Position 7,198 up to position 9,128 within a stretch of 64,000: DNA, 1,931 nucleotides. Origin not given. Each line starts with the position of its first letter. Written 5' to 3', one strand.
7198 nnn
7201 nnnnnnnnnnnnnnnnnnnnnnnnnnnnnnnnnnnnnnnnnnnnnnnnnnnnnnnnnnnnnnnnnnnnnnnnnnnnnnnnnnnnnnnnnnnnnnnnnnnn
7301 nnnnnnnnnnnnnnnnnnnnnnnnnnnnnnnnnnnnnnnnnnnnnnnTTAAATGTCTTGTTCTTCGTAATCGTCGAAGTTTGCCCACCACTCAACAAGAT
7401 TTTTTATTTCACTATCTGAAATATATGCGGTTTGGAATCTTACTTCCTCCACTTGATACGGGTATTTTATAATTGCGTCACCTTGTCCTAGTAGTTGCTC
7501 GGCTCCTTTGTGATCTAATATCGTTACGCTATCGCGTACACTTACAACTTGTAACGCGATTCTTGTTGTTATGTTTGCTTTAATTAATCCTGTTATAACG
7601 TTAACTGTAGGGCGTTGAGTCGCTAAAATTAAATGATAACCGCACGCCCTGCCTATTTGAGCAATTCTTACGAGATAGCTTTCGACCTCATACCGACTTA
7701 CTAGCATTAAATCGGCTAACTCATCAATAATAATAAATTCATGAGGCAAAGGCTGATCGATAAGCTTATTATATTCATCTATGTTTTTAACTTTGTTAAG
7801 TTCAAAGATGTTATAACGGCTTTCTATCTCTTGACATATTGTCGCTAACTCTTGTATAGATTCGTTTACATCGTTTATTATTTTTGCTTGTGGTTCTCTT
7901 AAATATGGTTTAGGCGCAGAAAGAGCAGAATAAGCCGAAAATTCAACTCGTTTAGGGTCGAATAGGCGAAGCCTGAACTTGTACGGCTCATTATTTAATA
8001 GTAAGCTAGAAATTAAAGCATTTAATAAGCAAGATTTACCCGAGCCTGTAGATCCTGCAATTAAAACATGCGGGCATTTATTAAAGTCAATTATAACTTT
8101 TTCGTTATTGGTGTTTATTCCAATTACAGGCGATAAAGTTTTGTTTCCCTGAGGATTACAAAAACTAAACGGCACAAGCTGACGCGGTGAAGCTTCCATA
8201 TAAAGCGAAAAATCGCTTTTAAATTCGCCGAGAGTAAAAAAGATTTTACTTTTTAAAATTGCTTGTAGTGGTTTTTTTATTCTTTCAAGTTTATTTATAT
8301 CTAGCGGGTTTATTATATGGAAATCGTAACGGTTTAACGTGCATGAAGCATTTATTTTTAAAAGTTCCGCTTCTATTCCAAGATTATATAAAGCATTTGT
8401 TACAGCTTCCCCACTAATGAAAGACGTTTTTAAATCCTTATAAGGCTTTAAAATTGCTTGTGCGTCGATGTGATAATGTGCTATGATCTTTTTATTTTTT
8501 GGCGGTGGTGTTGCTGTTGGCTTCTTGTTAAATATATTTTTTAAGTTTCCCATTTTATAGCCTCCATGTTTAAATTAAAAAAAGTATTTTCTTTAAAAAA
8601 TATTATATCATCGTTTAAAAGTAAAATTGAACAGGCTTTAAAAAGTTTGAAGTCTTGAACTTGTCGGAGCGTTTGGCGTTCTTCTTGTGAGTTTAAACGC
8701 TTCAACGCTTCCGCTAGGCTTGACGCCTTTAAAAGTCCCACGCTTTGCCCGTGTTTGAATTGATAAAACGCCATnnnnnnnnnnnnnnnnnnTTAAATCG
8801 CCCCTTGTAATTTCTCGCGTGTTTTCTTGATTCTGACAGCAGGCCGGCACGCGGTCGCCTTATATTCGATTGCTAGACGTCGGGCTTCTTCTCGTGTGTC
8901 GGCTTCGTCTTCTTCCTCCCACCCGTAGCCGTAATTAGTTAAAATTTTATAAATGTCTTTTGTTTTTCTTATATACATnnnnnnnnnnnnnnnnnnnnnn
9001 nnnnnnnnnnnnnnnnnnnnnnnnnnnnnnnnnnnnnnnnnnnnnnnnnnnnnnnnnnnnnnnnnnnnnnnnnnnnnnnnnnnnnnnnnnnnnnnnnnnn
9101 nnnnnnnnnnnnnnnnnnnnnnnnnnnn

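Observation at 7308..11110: Self-regulated module with FtsK-like ATPase and a small serine recombinase between putative terS and terL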

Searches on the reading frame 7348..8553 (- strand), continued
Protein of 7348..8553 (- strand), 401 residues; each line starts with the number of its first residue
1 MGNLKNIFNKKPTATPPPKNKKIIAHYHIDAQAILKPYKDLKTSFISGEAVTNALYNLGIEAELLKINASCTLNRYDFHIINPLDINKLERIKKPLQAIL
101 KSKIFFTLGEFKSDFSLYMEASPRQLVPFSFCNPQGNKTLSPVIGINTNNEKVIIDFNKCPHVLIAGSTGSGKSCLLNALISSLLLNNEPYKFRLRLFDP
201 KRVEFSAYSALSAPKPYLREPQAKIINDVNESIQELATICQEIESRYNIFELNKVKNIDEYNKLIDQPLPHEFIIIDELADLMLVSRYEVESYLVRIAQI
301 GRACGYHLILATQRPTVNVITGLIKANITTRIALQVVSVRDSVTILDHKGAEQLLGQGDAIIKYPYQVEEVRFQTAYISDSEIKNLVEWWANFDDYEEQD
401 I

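Call 60: get_annotated_region(hit=H111, flank=5000)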
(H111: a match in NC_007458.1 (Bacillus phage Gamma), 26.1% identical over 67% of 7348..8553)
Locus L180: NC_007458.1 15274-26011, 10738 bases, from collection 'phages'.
description: Bacillus phage Gamma, complete genome.
organism: Bacillus phage Gamma (NCBI taxid 347962)
taxonomy: Viruses; Duplodnaviria; Heunggongvirae; Uroviricota; Caudoviricetes; Wbetavirus
host: Bacillus cereus; source: -; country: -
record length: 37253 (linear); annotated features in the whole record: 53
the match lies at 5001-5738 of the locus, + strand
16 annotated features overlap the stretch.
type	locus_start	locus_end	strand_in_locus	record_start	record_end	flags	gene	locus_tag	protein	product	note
CDS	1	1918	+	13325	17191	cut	-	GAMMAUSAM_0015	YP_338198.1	minor head protein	identified by match to protein family HMM TIGR01665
CDS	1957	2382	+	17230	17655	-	-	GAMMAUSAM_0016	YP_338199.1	holin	identified by match to protein family HMM PF05105; match to protein family HMM TIGR01593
CDS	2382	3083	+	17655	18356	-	-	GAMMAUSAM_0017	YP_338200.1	amidase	identified by match to protein family HMM PF01510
CDS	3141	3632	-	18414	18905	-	-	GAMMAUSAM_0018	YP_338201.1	hypothetical protein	-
CDS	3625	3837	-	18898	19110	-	-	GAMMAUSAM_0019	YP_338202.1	helix-turn-helix transcriptional regulator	identified by match to protein family HMM PF01381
CDS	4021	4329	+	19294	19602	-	-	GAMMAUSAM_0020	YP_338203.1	conserved phage protein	-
CDS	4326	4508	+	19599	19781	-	-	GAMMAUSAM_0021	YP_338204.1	conserved phage protein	-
CDS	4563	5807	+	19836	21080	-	-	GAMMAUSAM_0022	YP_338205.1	FtsK/SpoIIIE-like protein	identified by match to protein family HMM PF01580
CDS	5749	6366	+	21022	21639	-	-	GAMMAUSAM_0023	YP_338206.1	replication initiation protein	-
CDS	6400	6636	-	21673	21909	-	-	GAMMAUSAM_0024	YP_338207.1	helix-turn-helix domain-containing protein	-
CDS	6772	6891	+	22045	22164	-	-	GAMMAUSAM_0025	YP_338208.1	DUF3961 domain-containing protein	-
CDS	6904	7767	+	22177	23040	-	-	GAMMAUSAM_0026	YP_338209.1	HTH DNA binding protein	-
CDS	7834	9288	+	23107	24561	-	-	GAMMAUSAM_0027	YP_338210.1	integrase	identified by match to protein family HMM PF00239; match to protein family HMM PF07508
CDS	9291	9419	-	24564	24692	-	-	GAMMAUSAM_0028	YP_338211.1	transcriptional regulator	-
CDS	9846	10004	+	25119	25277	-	-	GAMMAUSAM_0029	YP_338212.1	hypothetical protein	-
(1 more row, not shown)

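Call 61: get_annotated_region(hit=H115, flank=6000)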
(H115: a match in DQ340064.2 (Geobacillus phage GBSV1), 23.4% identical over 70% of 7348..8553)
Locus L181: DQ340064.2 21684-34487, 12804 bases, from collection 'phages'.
description: Geobacillus phage GBSV1, complete genome.
organism: Geobacillus phage GBSV1 (NCBI taxid 365048)
taxonomy: Viruses; Duplodnaviria; Heunggongvirae; Uroviricota; Caudoviricetes; Svunavirus; Svunavirus GBSV1
host: Geobacillus sp. 6k51; source: hot spring; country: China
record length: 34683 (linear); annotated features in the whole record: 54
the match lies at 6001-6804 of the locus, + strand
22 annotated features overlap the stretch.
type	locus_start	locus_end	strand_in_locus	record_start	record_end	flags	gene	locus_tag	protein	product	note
CDS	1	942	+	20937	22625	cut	-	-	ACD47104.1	hypothetical protein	ORF0033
CDS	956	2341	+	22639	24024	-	-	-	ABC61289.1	hypothetical protein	ORF0034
CDS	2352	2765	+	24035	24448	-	-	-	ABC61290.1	phage-related lysis protein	ORF0035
CDS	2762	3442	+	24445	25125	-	-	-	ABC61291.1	N-acetylmuramoyl-L-alanine amidase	ORF0036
CDS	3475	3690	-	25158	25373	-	-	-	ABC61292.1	hypothetical protein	ORF0037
CDS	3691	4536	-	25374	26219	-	-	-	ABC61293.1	late competence protein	ORF0038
CDS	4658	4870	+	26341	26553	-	-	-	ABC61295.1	hypothetical protein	ORF0039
CDS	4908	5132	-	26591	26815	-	-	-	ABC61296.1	HTH_3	ORF0040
CDS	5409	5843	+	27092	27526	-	-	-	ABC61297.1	hypothetical protein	ORF0041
CDS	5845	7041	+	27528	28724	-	-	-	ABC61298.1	DNA segregation protein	ORF0042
CDS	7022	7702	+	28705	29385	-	-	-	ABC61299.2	hypothetical protein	ORF0043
CDS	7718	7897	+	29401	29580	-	-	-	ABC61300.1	hypothetical protein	ORF0044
CDS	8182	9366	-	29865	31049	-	-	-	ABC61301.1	DNA integration/recombination protein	ORF0045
CDS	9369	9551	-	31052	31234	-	-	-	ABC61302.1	hypothetical protein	ORF0046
CDS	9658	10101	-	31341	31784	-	-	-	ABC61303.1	hypothetical protein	ORF0047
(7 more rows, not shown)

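Call 67: search_solved_structures(query=window:7348-8553:-, max_evalue=0.001)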
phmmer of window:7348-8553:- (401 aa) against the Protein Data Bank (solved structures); distinct sequences matched with E-value up to 0.001: 13.
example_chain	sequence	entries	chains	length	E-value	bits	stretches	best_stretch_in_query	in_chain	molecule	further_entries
2iuu_A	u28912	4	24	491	1.3e-52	182.4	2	268-391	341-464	DNA TRANSLOCASE FTSK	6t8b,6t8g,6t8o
2iut_A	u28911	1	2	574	2.4e-52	181.5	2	268-391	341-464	DNA TRANSLOCASE FTSK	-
2ius_A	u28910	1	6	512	5.6e-48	167.1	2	269-391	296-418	DNA TRANSLOCASE FTSK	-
9qks_G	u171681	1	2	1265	2.4e-22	82.7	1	132-364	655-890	ESX secretion system protein YukB,Green fluorescent protein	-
4nh0_A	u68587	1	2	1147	4.8e-22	81.7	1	134-380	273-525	Cell divisionFtsK/SpoIIIE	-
6o1w_A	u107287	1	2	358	2.5e-19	72.8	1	148-381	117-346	DNA translocase coupling protein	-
6o1x_A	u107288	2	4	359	2.6e-19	72.8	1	148-381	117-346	DNA translocase coupling protein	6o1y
6o1z_A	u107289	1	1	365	2.6e-19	72.8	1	148-381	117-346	DNA translocase coupling protein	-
7np7_C1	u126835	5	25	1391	6.7e-09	38.5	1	158-314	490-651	ESX-5 secretion system protein EccC5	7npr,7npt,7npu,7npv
7b9f_C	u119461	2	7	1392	6.2e-07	32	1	158-364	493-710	EccC5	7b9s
4n1a_A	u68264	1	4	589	9.8e-07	31.3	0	144-202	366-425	Cell divisionFtsK/SpoIIIE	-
5fv0_A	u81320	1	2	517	4.1e-06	29.3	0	163-337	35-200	ESX secretion system protein EccC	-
4lya_A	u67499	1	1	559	5.3e-06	28.9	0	163-337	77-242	Uncharacterized protein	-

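Call 96: search_protein_families(library=padloc, proteins=[L112:5269-6639:-, L112:4653-5276:-, L119:4564-5898:-, L119:3852-4571:-, L136:6542-7048:-, L168:8001-8573:-, L112:4248-4565:-], max_evalue=0.001)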
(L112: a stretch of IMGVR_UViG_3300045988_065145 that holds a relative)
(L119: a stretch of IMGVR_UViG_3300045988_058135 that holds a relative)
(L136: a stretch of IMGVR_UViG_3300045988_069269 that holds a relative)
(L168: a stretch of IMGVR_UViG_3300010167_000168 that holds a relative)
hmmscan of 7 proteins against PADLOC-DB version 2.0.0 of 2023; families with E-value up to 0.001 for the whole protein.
L112:5269-6639:- (456 aa): 65 families (the best 25 are shown)
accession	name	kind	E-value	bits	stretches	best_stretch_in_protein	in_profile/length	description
PDLC02335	AbiLi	-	4.9e-48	161.9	1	1-433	49-290/326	AbiLi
PDLC02980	AriA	-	5.2e-20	70.6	1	280-381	220-304/304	-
PDLC04391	PDC-M07A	-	3.1e-19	67.3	1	1-398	1-367/412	-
PDLC04135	mad3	-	1.6e-18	65.4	1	2-399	2-343/374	mads_3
PDLC04392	PDC-M07A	-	3.3e-17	60.6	1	1-397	1-368/432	-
PDLC04393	PDC-M07A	-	8.1e-15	52.7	2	280-389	253-362/435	-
PDLC04182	HEC-01A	-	3.3e-13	47.4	2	4-55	6-58/406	-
PDLC02979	AriA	-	7e-13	47.1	2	3-71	4-75/373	-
PDLC04176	HEC-01A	-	3.2e-12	44.5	2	308-412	246-352/371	-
PDLC04177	HEC-01A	-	2e-11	41.5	1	18-396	16-356/393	-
PDLC04179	HEC-01A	-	2.2e-11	41.5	1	293-428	318-455/459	-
PDLC03878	NsnB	-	2.3e-10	38.7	1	1-387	1-287/345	-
PDLC04244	PDC-M01A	-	2.8e-10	37.6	2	306-393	314-405/482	-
PDLC04178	HEC-01A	-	7.1e-10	36.5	1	3-387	10-338/399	-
PDLC04426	PDC-M12A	-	7.8e-10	36.7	1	285-390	230-335/369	-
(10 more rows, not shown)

L112:4653-5276:- (207 aa): 0 families

L119:4564-5898:- (444 aa): 35 families (the best 25 are shown)
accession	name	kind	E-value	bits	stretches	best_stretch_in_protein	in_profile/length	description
PDLC02335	AbiLi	-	1.2e-57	193.4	1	22-441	21-284/326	AbiLi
PDLC04426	PDC-M12A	-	1.7e-14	52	1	50-405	1-339/369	-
PDLC02980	AriA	-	3e-12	45.1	2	290-387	220-301/304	-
PDLC02914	ATPase-Toprim_I-B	-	1.2e-10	39.2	1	83-118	15-50/443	-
PDLC00304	PtuA1|PtuA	-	2.9e-08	31.3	1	82-205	27-163/444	AAA ATPase domain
PDLC00289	PtuA1|PtuA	-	9.9e-08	29.4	1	76-407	11-308/404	AAA ATPase domain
PDLC04176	HEC-01A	-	2.1e-07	28.7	1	96-406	26-336/371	-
PDLC04541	PDC-M25A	-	2.1e-07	28.4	1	345-407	268-330/380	-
PDLC00274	PtuA1|PtuA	-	2.2e-07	28.5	1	295-385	258-345/438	AAA ATPase domain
PDLC02979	AriA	-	7.5e-07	27.3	0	78-120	13-50/373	-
PDLC04182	HEC-01A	-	1.4e-06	25.5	0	82-192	26-133/406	-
PDLC04391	PDC-M07A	-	2.3e-06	24.8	1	90-200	18-136/412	-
PDLC00271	PtuA1|PtuA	-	2.4e-06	25.4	1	77-124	12-54/421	AAA ATPase domain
PDLC00278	PtuA1|PtuA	-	2.8e-06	24.9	0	78-188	13-107/436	AAA ATPase domain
PDLC04149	HEC-04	-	6.8e-06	22.9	0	345-404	231-290/494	-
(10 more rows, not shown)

L119:3852-4571:- (239 aa): 1 family
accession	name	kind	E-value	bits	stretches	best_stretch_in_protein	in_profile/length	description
PDLC02337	AbiLii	-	1.2e-09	37.1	1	11-226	29-109/170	AbiLii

L136:6542-7048:- (168 aa): 5 families
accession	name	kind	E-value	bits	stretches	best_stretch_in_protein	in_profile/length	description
PDLC00631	ZorD1|ZorD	-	3.2e-13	46.4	1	53-166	935-1052/1071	"SWI2/SNF2 helicase, Mrr-like nuclease"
PDLC04796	PDC-S02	-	1.7e-09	35.1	1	61-167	238-347/390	-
PDLC04819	PDC-S02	-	7.4e-08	30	1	61-167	191-299/334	-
PDLC03852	LmuA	-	2.3e-07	29.1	1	61-126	13-84/336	-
PDLC04815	PDC-S02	-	4.9e-05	20.8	1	68-163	207-305/346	-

L168:8001-8573:- (190 aa): 9 families
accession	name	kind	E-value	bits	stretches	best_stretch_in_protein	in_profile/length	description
PDLC00631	ZorD1|ZorD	-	1.4e-16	57.5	1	72-185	944-1062/1071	"SWI2/SNF2 helicase, Mrr-like nuclease"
PDLC04819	PDC-S02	-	1.5e-09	35.5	1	64-182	184-305/334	-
PDLC04796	PDC-S02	-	6.8e-09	33.1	1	75-167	242-338/390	-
PDLC04815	PDC-S02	-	4.2e-07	27.6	1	73-179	202-314/346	-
PDLC00628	ZorD1|ZorD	-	6.8e-06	22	1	72-148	1023-1097/1171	"SWI2/SNF2 helicase, Mrr-like nuclease"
PDLC03657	mREase_IV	-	1.2e-05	22.8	1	80-187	176-295/317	Type IV methyl-directed restriction enzyme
PDLC04806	PDC-S02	-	1.5e-05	22.5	1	74-169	183-283/324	-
PDLC03663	mREase_IV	-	0.00011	19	1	76-172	412-511/544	Type IV methyl-directed restriction enzyme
PDLC03852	LmuA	-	0.00091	17.3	0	74-138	16-87/336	-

L112:4248-4565:- (105 aa): 0 families

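Call 110: search_protein_families(library=pfam, proteins=[L171:587-2158:-, L171:2269-2907:-, L171:3130-3384:+, L171:10001-10756:+, L136:7048-7434:-, L008:5518-6285:-], max_evalue=0.001)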
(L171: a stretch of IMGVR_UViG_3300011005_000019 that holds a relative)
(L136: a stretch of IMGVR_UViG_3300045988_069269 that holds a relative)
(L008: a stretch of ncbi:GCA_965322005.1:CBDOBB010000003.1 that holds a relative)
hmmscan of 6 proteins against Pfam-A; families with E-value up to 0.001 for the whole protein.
L171:587-2158:- (523 aa): 3 families
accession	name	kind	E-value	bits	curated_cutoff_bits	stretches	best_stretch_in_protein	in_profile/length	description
PF00239.26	Resolvase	-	6.7e-29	101.3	23.3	1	3-149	1-144/145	Resolvase, N terminal domain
PF07508.19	Recombinase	-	6.1e-21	75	21.1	1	170-256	1-101/102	Recombinase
PF13408.12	Zn_ribbon_recom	-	3e-15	56.8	25.3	1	271-329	1-56/58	Recombinase zinc beta ribbon domain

L171:2269-2907:- (212 aa): 2 families
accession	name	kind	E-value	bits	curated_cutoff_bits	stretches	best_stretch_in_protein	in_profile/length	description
PF01381.28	HTH_3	-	3.5e-07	30.6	23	1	14-66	1-55/55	Helix-turn-helix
PF13443.12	HTH_26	-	3.8e-06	27.5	22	1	13-66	1-57/63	Cro/C1-type HTH DNA-binding domain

L171:3130-3384:+ (84 aa): 0 families

L171:10001-10756:+ (251 aa): 1 family
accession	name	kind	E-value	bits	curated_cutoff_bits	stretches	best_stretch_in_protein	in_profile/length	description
PF04404.17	ERF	-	2.4e-08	34.5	25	1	26-161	10-143/153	ERF superfamily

L136:7048-7434:- (128 aa): 0 families

L008:5518-6285:- (255 aa): 2 families
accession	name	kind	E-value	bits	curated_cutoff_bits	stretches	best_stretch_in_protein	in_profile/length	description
PF00239.26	Resolvase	-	8.8e-39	133.3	23.3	1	8-156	2-144/145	Resolvase, N terminal domain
PF07508.19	Recombinase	-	1.4e-15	57.8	21.1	1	177-252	1-89/102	Recombinase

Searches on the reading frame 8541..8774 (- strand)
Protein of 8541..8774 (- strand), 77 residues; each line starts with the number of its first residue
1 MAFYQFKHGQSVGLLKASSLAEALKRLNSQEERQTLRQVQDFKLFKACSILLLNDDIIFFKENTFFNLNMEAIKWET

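Call 3: search_protein_families(library=pfam, proteins=[window:8541-8774:-], max_evalue=0.1)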
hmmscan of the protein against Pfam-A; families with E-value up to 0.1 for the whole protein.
window:8541-8774:- (77 aa): 0 families

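Call 4: search_protein_families(library=phrogs, proteins=[window:8541-8774:-], max_evalue=0.01)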
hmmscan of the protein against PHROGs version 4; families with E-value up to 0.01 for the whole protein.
window:8541-8774:- (77 aa): 0 families

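Call 40: search_protein_families(library=padloc, proteins=[window:8541-8774:-], max_evalue=0.01)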
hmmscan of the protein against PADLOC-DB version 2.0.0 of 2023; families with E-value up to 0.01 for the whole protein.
window:8541-8774:- (77 aa): 0 families

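Call 41: search_protein_families(library=ncbifam, proteins=[window:8541-8774:-], max_evalue=0.01)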
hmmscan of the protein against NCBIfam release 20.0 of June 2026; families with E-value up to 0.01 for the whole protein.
window:8541-8774:- (77 aa): 0 families

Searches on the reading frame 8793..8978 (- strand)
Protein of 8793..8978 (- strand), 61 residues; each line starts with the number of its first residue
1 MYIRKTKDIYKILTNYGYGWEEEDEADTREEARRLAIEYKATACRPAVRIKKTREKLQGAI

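Call 3: search_protein_families(library=pfam, proteins=[window:8793-8978:-], max_evalue=0.1)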
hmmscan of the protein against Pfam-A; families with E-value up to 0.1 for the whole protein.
window:8793-8978:- (61 aa): 1 family
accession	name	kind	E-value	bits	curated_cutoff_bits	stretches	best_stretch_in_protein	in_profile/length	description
PF10721.14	DUF2514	-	0.018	15.5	26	1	11-58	44-91/161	Protein of unknown function (DUF2514)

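Call 4: search_protein_families(library=phrogs, proteins=[window:8793-8978:-], max_evalue=0.01)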
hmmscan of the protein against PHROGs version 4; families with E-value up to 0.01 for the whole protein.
window:8793-8978:- (61 aa): 0 families

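Call 40: search_protein_families(library=padloc, proteins=[window:8793-8978:-], max_evalue=0.01)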
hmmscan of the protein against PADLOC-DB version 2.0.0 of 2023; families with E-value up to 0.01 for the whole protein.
window:8793-8978:- (61 aa): 0 families

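Call 41: search_protein_families(library=ncbifam, proteins=[window:8793-8978:-], max_evalue=0.01)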
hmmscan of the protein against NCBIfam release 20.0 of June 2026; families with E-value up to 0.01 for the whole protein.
window:8793-8978:- (61 aa): 0 families
